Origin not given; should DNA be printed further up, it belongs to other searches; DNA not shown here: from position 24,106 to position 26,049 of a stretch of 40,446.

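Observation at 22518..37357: Complete cellulosome-like cohesin-dockerin parts list in one co-directional 15 kb locus of a reduced genome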

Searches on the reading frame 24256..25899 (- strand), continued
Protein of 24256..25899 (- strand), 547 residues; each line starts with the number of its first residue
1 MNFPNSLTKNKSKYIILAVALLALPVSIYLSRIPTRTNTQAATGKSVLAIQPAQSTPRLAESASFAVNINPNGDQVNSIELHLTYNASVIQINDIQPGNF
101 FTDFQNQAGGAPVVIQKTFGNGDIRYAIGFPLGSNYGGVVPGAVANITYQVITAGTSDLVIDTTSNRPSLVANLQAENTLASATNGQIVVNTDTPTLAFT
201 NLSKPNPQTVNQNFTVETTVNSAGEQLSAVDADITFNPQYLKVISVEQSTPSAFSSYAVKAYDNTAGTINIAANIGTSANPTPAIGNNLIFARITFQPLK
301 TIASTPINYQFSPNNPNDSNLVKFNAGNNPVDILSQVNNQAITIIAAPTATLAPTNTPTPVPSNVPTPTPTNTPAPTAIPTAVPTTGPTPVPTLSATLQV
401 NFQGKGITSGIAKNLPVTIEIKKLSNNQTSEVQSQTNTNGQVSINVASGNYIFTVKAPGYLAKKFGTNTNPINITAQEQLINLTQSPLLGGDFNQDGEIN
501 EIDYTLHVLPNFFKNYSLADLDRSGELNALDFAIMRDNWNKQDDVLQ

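Call 95: search_protein_families(library=pfam, proteins=[L012:1194-2738:+, L012:2735-4423:+, L012:5692-6336:-, L012:6556-7578:-, L012:7602-8633:+, L012:9023-9913:+, L012:9938-11554:+, L012:11554-12414:+, L012:12918-13952:-, L012:17853-18806:+], max_evalue=0.01)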
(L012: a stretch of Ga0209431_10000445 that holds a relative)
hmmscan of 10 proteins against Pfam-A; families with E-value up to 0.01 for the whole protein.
L012:1194-2738:+ (514 aa): 10 families
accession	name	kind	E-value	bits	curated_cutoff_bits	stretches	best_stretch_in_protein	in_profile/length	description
PF01078.27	Mg_chelatase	-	1.4e-92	309.2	20.3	1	192-398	1-206/207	Magnesium chelatase, subunit ChlI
PF13541.12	ChlI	-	1.5e-39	135.1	27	1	20-140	1-120/121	Subunit ChlI of Mg-chelatase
PF13335.12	Mg_chelatase_C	-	1.4e-28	99.8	26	1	417-511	3-94/94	Magnesium chelatase, subunit ChlI C-terminal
PF00493.29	MCM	-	2.6e-07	30.4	23.3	1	292-388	115-201/224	MCM P-loop domain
PF07728.20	AAA_5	-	2.3e-06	28.1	22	0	215-234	1-20/139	AAA domain (dynein-related subfamily)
PF00158.32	Sigma54_activat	-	2.2e-05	24.7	20.2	0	285-329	80-124/168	Sigma-54 interaction domain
PF05496.18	RuvB_N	-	5.5e-05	23.4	27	0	193-232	6-52/159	Holliday junction DNA helicase RuvB P-loop domain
PF00004.35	AAA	-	0.00011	23.1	21.2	1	216-237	1-22/131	ATPase family associated with various cellular activities (AAA)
PF20030.5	bpMoxR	-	0.0019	17.8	27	0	197-233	15-51/205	MoxR domain in the MoxR-vWA-beta-propeller ternary systems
PF01695.23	IstB_IS21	-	0.004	17.1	24.1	1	168-233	48-112/238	IstB-like ATP binding protein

L012:2735-4423:+ (562 aa): 2 families
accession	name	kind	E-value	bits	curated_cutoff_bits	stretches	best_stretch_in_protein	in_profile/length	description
PF09972.14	DUF2207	-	4e-24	86.2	24.4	1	25-167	2-126/172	Predicted membrane protein (DUF2207) N-terminal domain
PF20990.2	DUF2207_C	-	7.9e-24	85.1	33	1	272-491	4-239/247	Predicted membrane protein (DUF2207) C-terminal domain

L012:5692-6336:- (214 aa): 2 families
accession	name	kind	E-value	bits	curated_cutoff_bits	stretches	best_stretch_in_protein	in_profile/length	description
PF02357.24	NusG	-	7.8e-27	94.1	22.2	1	44-147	2-93/93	Transcription termination factor nusG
PF00467.35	KOW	-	0.00028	21.1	22.3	1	163-194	1-30/32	KOW motif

L012:6556-7578:- (340 aa): 1 family
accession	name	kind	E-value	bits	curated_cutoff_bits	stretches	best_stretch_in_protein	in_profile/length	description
PF01933.23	CofD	-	5.9e-37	127.9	30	1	7-284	1-272/290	2-phospho-L-lactate transferase CofD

L012:7602-8633:+ (343 aa): 4 families
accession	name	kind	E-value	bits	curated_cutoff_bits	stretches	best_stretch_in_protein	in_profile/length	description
PF07478.18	Dala_Dala_lig_C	-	2.2e-35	122.4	24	1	140-329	34-203/204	D-ala D-ala ligase C-terminus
PF02655.19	ATP-grasp_3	-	7.4e-09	36.3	23.2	1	109-295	3-154/160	ATP-grasp domain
PF13535.11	ATP-grasp_4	-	1.1e-08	35.3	27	1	142-202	2-72/160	ATP-grasp domain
PF02786.22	CPSase_L_D2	-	3.5e-08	33.7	19.8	1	251-296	132-178/211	Carbamoyl-phosphate synthase L chain, ATP binding domain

L012:9023-9913:+ (296 aa): 2 families
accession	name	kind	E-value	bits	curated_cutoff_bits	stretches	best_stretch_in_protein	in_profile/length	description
PF00404.24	Dockerin_1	-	2.8e-07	31.1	22.9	1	245-291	2-55/57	Dockerin type I domain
PF00036.39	EF-hand_1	-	0.0055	16.6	25.4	0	272-286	9-23/29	EF hand domain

L012:9938-11554:+ (538 aa): 2 families
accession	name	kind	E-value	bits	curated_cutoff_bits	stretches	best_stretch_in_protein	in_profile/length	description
PF00963.24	Cohesin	-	9.4e-10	39.3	24.1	1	76-155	28-105/139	Cohesin domain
PF00404.24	Dockerin_1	-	0.001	19.7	22.9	0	482-528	2-54/57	Dockerin type I domain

L012:11554-12414:+ (286 aa): 2 families
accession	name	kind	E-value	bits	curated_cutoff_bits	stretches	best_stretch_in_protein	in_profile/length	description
PF00963.24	Cohesin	-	9.6e-11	42.5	24.1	1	36-144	8-124/139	Cohesin domain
PF14316.11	DUF4381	-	0.0029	18.4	27.2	1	246-276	19-50/145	Domain of unknown function (DUF4381)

L012:12918-13952:- (344 aa): 1 family
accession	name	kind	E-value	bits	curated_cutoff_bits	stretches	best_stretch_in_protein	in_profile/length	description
PF02661.23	Fic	-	9.9e-11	42.8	24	1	200-293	2-93/93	Fic/DOC family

L012:17853-18806:+ (317 aa): 0 families

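Call 96: search_protein_representatives(alignment_id=A1)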
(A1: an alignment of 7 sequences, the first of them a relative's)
Query: 7 sequences, 553 profile positions. Proteins with E-value up to 0.001 (for the whole library): 10308; up to 1e-10: 1653; up to 1e-30: 130. The best 150 are listed.
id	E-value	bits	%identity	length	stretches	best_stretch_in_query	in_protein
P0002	5.1e-253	856.9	-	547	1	1-553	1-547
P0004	3.3e-239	811.3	-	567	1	4-552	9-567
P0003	1.2e-235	799.6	-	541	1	9-552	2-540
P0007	3.7e-209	712.1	-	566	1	7-552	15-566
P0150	6.3e-178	609.0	-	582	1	14-552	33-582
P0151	8.3e-174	595.4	-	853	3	8-400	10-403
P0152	4.7e-169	579.7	-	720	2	9-378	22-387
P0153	2.5e-167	574.0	-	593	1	8-551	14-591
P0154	6.5e-167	572.7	-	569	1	8-549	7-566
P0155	1.6e-166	571.3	-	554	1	6-552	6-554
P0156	1.7e-159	548.2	-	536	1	9-551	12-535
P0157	3.5e-159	547.1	-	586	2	7-398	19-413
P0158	4.7e-159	546.7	-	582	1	7-552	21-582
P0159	3.6e-158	543.8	-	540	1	11-552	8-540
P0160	4.6e-142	490.6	-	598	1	11-552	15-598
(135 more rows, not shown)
